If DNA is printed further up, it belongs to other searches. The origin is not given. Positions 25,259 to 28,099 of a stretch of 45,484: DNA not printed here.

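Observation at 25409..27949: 846-aa lipoprotein: candidate unclassified carbohydrate-active enzyme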

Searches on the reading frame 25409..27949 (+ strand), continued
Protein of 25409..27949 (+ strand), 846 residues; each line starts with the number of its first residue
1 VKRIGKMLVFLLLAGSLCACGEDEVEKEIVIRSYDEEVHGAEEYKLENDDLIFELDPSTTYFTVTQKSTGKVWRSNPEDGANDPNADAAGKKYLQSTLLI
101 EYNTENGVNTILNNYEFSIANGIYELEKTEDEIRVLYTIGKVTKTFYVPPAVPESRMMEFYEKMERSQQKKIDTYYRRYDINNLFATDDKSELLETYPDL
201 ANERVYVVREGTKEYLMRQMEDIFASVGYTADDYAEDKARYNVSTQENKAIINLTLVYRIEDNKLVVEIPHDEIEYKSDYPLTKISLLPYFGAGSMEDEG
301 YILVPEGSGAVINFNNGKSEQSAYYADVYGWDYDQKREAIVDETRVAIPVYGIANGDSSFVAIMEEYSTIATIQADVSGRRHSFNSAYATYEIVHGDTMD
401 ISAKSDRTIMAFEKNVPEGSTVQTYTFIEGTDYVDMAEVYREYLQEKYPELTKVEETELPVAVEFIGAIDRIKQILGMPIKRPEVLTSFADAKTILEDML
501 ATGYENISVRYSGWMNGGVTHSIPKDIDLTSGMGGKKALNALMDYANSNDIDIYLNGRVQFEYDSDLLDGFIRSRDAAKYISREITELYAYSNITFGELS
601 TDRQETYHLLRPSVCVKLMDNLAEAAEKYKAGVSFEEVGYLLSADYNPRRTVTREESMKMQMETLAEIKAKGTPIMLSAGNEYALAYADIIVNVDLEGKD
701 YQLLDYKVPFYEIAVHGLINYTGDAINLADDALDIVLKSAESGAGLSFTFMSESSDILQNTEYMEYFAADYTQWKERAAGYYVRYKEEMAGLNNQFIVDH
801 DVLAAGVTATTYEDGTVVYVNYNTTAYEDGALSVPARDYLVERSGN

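Call 29: find_homologous_proteins(query=P0118, max_evalue=0.00001)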
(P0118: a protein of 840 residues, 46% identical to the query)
Query P0118 (840 aa): 1326 proteins with E <= 0.00001 among 8000 candidates; the best 120 are listed.
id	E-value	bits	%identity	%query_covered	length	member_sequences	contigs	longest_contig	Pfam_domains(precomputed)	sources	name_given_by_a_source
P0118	0.0e+0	1903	100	100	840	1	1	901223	PF18952.7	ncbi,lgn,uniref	ncbi:hypothetical protein HNQ56_000518 [Anaerotaenia torta]|uniref:DUF5696 domain-containing protein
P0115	0.0e+0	1713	90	100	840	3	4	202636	PF18952.7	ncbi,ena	-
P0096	0.0e+0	1354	70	100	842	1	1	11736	PF18952.7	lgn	-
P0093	0.0e+0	1349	69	100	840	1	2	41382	PF18952.7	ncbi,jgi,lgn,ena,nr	ncbi:MAG TPA: DUF5696 domain-containing protein [Mobilitalea sp.]|nr:DUF5696 domain-containing prote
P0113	0.0e+0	1301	67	100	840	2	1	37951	PF18952.7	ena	-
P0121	0.0e+0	1300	68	100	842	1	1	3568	PF18952.7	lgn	-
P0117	0.0e+0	1270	65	100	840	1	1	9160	PF18952.7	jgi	jgi:hypothetical protein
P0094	0.0e+0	1206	61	100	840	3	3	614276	PF18952.7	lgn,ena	-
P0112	0.0e+0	1200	62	100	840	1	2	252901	PF18952.7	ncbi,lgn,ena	-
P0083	0.0e+0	1200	63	98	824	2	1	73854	PF18952.7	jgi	jgi:hypothetical protein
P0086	0.0e+0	1197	61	100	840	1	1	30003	PF18952.7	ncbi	-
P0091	0.0e+0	1197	60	100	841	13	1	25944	PF18952.7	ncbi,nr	ncbi:MAG: hypothetical protein E7255_14360 [Lachnospiraceae bacterium]|nr:hypothetical protein [Lach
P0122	0.0e+0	1184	61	100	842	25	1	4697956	PF18952.7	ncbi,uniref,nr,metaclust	ncbi:DUF5696 domain-containing protein [Clostridium sp. KNHs205]|uniref:DUF5696 domain-containing pr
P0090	0.0e+0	1184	60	100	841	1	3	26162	PF18952.7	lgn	-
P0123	0.0e+0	1183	62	100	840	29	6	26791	PF18952.7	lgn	-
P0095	0.0e+0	1177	60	100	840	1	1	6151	PF18952.7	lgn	-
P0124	0.0e+0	1175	60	98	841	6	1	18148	PF18952.7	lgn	-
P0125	0.0e+0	1174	60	100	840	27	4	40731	PF18952.7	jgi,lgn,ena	jgi:hypothetical protein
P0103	0.0e+0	1171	60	100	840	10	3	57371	PF18952.7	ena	-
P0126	0.0e+0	1168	61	100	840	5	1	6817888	PF18952.7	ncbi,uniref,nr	ncbi:DUF5696 domain-containing protein [Anaerocolumna sp. AGMB13025]|uniref:DUF5696 domain-containin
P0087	0.0e+0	1160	59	100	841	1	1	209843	PF18952.7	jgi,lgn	jgi:hypothetical protein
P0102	0.0e+0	1159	59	100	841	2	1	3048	PF18952.7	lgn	-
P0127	0.0e+0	1157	60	100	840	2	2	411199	PF18952.7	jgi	jgi:hypothetical protein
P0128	0.0e+0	1154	61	97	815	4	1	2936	PF18952.7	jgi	jgi:ElaB/YqjD/DUF883 family membrane-anchored ribosome-binding protein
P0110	0.0e+0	1152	59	100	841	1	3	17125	PF18952.7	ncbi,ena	-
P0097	0.0e+0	1151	59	100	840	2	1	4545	PF18952.7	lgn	-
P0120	0.0e+0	1142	58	100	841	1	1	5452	PF18952.7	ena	-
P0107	0.0e+0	1141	58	100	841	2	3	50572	PF18952.7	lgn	-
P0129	0.0e+0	1137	59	100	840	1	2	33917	PF18952.7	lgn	-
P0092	0.0e+0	1134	58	100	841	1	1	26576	PF18952.7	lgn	-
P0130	0.0e+0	1129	59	99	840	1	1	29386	PF18952.7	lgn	-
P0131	0.0e+0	1108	56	100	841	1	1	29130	PF18952.7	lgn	-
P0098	0.0e+0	1086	56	100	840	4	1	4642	PF18952.7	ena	-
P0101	0.0e+0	1085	56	100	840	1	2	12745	PF18952.7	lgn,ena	-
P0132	0.0e+0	1082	56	100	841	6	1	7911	PF18952.7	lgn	-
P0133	0.0e+0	1080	55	100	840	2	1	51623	PF18952.7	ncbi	-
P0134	0.0e+0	1074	56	100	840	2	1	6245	PF18952.7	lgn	-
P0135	0.0e+0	1074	55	100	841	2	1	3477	PF18952.7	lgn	-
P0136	0.0e+0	1066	55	100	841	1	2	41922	PF18952.7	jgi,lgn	-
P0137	0.0e+0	1057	54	100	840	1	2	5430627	PF18952.7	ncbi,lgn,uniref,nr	ncbi:hypothetical protein acsn021_15900 [Anaerocolumna cellulosilytica]|uniref:Uncharacterized prote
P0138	0.0e+0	1047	55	100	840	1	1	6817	PF18952.7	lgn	-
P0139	0.0e+0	1043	55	99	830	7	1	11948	PF18952.7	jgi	-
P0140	0.0e+0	1037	54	100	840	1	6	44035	PF18952.7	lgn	-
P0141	0.0e+0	1037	53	100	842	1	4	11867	PF18952.7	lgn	-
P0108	0.0e+0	1035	54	100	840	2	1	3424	PF18952.7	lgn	-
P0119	0.0e+0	1033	53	100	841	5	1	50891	PF18952.7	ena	-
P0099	0.0e+0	1032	54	100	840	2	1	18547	PF18952.7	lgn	-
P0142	0.0e+0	1029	54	100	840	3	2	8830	PF18952.7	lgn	-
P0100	0.0e+0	1023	54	100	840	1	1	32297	PF18952.7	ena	-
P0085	0.0e+0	1022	53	100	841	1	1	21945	PF18952.7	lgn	-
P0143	0.0e+0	1022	53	98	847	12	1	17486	PF18952.7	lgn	-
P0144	0.0e+0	1017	52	100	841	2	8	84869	PF18952.7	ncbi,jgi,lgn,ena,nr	ncbi:MAG: hypothetical protein GX288_02495 [Clostridiales bacterium]|nr:hypothetical protein [Clostr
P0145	0.0e+0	1013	53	99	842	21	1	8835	PF18952.7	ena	-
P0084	1.7e-296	1004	54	100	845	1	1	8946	PF18952.7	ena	-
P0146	2.3e-296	1004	52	98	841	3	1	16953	PF18952.7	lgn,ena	-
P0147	2.2e-295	1000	52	100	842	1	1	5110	PF18952.7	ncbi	-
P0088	7.2e-293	992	52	100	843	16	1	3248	PF18952.7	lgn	-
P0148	1.5e-283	961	50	100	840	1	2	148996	PF18952.7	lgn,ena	-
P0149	6.2e-273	926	49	100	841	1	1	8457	PF18952.7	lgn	-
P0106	9.2e-272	922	48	98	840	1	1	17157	PF18952.7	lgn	-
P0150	5.7e-268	910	49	100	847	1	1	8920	PF18952.7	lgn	-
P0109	4.0e-265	900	48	100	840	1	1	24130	PF18952.7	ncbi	-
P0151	1.7e-264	898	49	100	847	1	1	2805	PF18952.7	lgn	-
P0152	1.2e-262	892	47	99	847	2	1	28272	PF18952.7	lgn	-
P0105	1.2e-255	869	47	98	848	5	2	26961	PF18952.7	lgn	-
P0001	1.8e-255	868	46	100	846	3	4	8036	PF18952.7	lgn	-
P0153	6.7e-254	863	47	99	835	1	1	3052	PF18952.7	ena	-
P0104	7.4e-254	863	47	98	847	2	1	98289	PF18952.7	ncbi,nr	ncbi:MAG: hypothetical protein IJY09_10940 [Lachnospiraceae bacterium]|nr:hypothetical protein [Lach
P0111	9.6e-254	863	46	99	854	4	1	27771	PF18952.7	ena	-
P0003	1.5e-253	862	46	100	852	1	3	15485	PF18952.7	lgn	-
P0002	2.9e-253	861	47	100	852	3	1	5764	PF18952.7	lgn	-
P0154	3.1e-253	861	46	98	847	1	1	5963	PF18952.7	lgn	-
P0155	1.2e-252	859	46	100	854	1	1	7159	PF18952.7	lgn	-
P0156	1.3e-252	859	47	98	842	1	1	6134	PF18952.7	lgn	-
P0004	2.0e-252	858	46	100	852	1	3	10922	PF18952.7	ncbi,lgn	-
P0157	2.6e-252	858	46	98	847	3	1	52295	PF18952.7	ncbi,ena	-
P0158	2.1e-251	855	47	99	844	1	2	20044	PF18952.7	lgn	-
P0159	4.8e-251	854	46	100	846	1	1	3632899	PF18952.7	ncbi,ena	-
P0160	6.7e-251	853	45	99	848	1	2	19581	PF18952.7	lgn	-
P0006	9.6e-251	853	46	100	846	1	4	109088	PF18952.7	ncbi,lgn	-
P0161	1.9e-250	852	59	73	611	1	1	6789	PF18952.7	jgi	jgi:hypothetical protein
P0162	3.2e-250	851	47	98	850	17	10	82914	PF18952.7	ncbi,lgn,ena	-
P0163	6.7e-250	850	45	100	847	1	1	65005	PF18952.7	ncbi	-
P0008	6.8e-250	850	45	100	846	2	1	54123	PF18952.7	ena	-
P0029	7.0e-250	850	45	100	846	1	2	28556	PF18952.7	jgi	-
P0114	7.8e-250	850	47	98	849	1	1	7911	PF18952.7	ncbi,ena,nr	ncbi:MAG: hypothetical protein K2N94_16330 [Lachnospiraceae bacterium]|nr:hypothetical protein [Lach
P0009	1.3e-249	849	45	100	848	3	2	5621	PF18952.7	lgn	-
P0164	3.3e-249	848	46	100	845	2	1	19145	PF18952.7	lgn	-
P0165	7.0e-249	846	46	99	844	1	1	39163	PF18952.7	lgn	-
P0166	3.0e-248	844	47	99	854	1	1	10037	PF18952.7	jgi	-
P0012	5.5e-248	844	46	100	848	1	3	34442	PF18952.7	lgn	-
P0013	5.8e-248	843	46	100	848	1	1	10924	PF18952.7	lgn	-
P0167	6.3e-248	843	46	99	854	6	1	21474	PF18952.7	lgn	-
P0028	9.3e-248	843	45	100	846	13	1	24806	PF18952.7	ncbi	-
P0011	1.3e-247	842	46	100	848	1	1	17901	PF18952.7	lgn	-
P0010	1.3e-247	842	45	100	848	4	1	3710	PF18952.7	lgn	-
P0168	8.3e-247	840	45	100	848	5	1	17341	PF18952.7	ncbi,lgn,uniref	ncbi:DUF5696 domain-containing protein [Anaerocolumna jejuensis]|uniref:DUF5696 domain-containing pr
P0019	1.5e-246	839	46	100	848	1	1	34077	PF18952.7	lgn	-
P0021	2.8e-246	838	46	100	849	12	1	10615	PF18952.7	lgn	-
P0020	3.4e-246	838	46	100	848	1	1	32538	PF18952.7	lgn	-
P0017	4.1e-246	837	46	100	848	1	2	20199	PF18952.7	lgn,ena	-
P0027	5.0e-246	837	45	100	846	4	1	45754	PF18952.7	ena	-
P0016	5.3e-246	837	46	100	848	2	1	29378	PF18952.7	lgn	-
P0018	6.7e-246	837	46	100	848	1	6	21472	PF18952.7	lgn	-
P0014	8.3e-246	836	46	100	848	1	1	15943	PF18952.7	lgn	-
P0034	9.8e-246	836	45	100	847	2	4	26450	PF18952.7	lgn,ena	-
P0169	1.4e-245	836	46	100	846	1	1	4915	PF18952.7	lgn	-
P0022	2.9e-245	835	46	99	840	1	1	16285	PF18952.7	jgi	-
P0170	6.4e-245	833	44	99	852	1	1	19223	PF18952.7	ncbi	-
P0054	9.5e-245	833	45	98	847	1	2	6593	PF18952.7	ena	-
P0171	1.4e-244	832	47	99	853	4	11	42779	PF18952.7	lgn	-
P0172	1.3e-243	829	45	98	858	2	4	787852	PF18952.7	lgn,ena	-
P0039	2.2e-243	828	45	95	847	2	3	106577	PF18952.7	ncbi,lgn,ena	-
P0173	3.2e-241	821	46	96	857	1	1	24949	PF18952.7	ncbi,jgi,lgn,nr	ncbi:MAG: DUF5696 domain-containing protein [Oscillospiraceae bacterium]|jgi:hypothetical protein|nr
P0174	4.0e-241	821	45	99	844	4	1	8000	PF18952.7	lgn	-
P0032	4.3e-241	821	44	100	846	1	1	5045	PF18952.7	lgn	-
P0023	7.6e-241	820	45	100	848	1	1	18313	PF18952.7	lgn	-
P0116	1.1e-240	819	45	98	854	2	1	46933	PF18952.7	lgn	-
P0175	3.7e-240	818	46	97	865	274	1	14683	PF18952.7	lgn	-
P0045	1.0e-239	816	44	98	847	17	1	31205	PF18952.7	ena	-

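Call 33: find_encoding_contigs(protein=P0118, flank=10000, max_places=2)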
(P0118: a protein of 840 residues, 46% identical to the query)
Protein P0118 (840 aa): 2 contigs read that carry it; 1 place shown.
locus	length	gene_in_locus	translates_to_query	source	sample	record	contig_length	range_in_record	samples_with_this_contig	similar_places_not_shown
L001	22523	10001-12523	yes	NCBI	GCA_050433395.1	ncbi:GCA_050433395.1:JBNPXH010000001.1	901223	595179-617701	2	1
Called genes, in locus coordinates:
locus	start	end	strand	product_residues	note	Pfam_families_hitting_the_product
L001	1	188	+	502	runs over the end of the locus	PF01229:Glyco_hydro_39, PF11790:Glyco_hydro_cc (weak)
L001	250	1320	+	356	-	PF00756:Esterase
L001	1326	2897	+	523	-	PF00135:COesterase, PF20434:BD-FAE (weak), PF07859:Abhydrolase_3 (weak)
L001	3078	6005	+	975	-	PF01547:SBP_bac_1, PF13416:SBP_bac_8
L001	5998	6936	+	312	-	PF00528:BPD_transp_1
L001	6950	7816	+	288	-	PF00528:BPD_transp_1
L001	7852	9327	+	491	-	PF01436:NHL (faint), PF07719:TPR_2 (faint)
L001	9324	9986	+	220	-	PF04893:Yip1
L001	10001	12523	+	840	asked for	PF18952:DUF5696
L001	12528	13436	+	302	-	PF00528:BPD_transp_1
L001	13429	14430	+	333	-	PF00528:BPD_transp_1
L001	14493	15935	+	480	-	PF01547:SBP_bac_1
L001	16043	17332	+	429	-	PF00331:Glyco_hydro_10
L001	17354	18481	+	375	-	PF00657:Lipase_GDSL (weak), PF13472:Lipase_GDSL_2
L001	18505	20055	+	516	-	PF04616:Glyco_hydro_43, PF16396:DUF5005 (faint), PF17851:GH43_C2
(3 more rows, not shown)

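Call 34: find_encoding_contigs(protein=P0137, flank=10000, max_places=2)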
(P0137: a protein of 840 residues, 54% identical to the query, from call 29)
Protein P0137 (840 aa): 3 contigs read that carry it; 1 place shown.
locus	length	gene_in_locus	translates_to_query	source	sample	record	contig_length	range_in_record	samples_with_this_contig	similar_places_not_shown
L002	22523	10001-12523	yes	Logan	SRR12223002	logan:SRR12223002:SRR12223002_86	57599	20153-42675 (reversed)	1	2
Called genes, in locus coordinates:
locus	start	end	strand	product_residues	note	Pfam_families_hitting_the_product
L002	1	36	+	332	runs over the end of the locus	PF02558:ApbA, PF08546:ApbA_C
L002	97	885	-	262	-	PF12833:HTH_18, PF00165:HTH_AraC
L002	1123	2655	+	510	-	PF04616:Glyco_hydro_43, PF17851:GH43_C2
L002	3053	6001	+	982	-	PF01547:SBP_bac_1, PF13416:SBP_bac_8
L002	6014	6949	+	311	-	PF00528:BPD_transp_1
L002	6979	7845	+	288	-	PF00528:BPD_transp_1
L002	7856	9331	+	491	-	PF01436:NHL (faint), PF07719:TPR_2 (faint), PF13432:TPR_16 (weak)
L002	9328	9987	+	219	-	PF04893:Yip1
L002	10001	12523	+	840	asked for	PF18952:DUF5696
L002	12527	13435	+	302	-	PF00528:BPD_transp_1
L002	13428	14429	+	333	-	PF00528:BPD_transp_1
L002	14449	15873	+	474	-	PF01547:SBP_bac_1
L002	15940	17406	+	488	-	PF04616:Glyco_hydro_43, PF03422:CBM_6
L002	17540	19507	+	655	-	PF07944:Beta-AFase-like_GH127_cat, PF20736:Glyco_hydro127M, PF20737:Glyco_hydro127C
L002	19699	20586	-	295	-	PF01522:Polysacc_deac_1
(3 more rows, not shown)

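Call 35: search_protein_families(library=pfam, alignment_id=A1, max_evalue=10)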
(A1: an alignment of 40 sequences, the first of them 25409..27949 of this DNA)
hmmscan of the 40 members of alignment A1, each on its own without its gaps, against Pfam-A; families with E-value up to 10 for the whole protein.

A. member 1, window:25409-27949:+ (846 aa): 2 families
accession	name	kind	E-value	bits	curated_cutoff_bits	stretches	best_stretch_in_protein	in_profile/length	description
PF18952.6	DUF5696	-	1e-192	642.4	25.6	1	232-839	2-612/612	Family of unknown function (DUF5696)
PF24448.1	T4_y05I_C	-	6.8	7.6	27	0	368-415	8-53/69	y05I-like putative transcription factor C-terminal domain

B. families by the number of members that match (of 40 scanned): 27 families (the first 25 are shown)
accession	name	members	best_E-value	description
PF18952.6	DUF5696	40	1.1e-197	Family of unknown function (DUF5696)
PF04255.20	DUF433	4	0.061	Protein of unknown function (DUF433)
PF20716.2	ATPTG10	2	0.016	ATPTG10-like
PF20469.4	OLD-like_TOPRIM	2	0.17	Overcoming lysogenization defect protein-like, TOPRIM domain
PF24991.2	Ig_NUP210_4th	2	0.18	NUP210 forth Ig-like domain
PF07202.18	Tcp10_C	2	2.1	T-complex protein 10 C-terminus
PF20101.4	DUF6491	1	0.0047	Family of unknown function (DUF6491)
PF02679.21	ComA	1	0.039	(2R)-phospho-3-sulfolactate synthase (ComA)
PF24725.1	DUF7677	1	0.065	Domain of unknown function (DUF7677)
PF14289.11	DUF4369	1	0.069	Domain of unknown function (DUF4369)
PF17589.7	DUF5487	1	0.074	Family of unknown function (DUF5487)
PF01497.23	Peripla_BP_2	1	0.083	Periplasmic binding protein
PF09092.17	Lyase_N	1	0.097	Lyase, N terminal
PF07105.16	DUF1367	1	0.097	Protein of unknown function (DUF1367)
PF04433.23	SWIRM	1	0.1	SWIRM domain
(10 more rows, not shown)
